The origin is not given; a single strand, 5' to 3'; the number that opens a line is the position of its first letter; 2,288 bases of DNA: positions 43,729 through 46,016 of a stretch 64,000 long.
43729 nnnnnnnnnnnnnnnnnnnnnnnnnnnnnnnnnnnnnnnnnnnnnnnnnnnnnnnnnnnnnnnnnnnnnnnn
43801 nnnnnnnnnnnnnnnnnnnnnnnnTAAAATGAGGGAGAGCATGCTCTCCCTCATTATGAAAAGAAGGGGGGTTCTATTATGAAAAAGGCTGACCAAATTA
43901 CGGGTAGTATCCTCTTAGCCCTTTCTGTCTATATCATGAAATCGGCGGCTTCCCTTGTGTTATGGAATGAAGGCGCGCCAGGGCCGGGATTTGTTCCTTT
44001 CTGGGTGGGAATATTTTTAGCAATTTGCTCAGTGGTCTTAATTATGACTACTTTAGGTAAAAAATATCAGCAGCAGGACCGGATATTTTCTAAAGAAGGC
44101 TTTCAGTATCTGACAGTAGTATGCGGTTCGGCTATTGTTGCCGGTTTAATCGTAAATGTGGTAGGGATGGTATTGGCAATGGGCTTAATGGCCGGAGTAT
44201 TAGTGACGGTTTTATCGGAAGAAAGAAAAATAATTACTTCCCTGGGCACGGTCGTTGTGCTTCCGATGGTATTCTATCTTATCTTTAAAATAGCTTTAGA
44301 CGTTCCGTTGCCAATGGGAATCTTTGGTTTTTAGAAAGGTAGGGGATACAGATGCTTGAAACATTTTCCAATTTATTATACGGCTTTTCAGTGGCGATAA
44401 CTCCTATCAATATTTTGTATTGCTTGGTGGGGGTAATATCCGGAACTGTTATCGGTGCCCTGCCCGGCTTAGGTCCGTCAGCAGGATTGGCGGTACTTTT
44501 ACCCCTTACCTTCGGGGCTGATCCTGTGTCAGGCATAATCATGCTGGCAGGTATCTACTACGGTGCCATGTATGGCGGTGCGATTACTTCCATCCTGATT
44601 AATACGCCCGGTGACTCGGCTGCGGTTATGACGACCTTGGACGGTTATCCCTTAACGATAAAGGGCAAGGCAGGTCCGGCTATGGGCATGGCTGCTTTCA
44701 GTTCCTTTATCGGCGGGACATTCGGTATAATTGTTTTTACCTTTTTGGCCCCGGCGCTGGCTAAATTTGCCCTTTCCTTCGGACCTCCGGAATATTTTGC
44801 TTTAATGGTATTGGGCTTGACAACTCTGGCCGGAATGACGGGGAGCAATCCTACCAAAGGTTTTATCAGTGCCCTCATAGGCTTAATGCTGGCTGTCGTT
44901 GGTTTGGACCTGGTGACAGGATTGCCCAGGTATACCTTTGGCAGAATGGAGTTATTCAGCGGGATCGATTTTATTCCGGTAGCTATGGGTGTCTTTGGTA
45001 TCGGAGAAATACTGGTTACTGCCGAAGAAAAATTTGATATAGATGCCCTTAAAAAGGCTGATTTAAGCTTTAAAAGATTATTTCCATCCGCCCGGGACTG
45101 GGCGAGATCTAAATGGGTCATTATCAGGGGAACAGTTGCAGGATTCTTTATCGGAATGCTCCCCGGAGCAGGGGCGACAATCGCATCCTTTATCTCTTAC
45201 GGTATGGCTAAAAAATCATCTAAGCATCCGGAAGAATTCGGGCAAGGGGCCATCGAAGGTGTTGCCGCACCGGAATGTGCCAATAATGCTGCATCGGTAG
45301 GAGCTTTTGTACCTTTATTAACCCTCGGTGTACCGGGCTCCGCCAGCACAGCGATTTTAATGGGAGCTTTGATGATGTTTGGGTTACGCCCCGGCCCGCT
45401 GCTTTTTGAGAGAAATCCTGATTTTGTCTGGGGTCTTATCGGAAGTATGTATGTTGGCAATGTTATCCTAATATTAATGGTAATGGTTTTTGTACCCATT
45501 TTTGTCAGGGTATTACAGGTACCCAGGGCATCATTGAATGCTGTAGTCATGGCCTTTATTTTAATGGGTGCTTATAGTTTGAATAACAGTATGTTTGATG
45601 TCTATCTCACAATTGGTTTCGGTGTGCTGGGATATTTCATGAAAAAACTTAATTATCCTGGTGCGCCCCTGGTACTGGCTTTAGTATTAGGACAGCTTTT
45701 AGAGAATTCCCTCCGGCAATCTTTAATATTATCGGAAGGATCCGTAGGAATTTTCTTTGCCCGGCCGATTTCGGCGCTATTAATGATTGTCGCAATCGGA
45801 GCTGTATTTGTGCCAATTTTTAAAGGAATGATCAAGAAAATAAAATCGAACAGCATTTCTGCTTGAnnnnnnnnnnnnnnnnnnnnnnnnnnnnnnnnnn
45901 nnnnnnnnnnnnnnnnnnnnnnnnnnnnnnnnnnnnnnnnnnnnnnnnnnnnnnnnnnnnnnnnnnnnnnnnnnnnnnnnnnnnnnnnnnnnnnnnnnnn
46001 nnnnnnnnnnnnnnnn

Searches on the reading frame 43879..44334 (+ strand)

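Call 9: search_protein_families(library=pfam, proteins=[window:43879-44334:+], max_evalue=0.001)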
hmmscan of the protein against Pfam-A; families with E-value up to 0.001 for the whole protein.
window:43879-44334:+ (151 aa): 1 family
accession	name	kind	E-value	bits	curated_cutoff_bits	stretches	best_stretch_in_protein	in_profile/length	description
PF07331.16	TctB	-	9.3e-19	68.4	29.1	1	7-145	2-137/137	Tripartite tricarboxylate transporter TctB family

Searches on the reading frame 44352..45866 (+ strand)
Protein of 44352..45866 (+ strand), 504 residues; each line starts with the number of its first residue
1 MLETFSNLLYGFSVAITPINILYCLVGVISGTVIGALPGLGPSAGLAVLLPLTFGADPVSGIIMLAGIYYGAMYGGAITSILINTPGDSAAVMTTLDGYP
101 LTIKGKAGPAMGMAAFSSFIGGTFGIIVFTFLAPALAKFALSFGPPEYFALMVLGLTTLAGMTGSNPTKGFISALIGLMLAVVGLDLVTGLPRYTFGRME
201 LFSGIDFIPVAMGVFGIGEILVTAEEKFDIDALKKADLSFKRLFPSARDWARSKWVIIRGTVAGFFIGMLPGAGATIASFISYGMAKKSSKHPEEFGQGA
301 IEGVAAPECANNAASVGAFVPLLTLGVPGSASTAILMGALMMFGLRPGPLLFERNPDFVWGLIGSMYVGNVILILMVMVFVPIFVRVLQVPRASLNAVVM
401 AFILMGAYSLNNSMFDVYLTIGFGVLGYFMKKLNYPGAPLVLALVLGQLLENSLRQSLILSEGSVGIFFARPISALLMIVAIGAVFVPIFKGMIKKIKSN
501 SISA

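Call 9: search_protein_families(library=pfam, proteins=[window:44352-45866:+], max_evalue=0.001)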
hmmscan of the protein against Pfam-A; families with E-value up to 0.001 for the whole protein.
window:44352-45866:+ (504 aa): 1 family
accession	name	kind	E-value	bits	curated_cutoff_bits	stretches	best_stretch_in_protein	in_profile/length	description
PF01970.21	TctA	-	1.6e-168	561.2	28.9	1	21-442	1-423/423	Tripartite tricarboxylate transporter TctA family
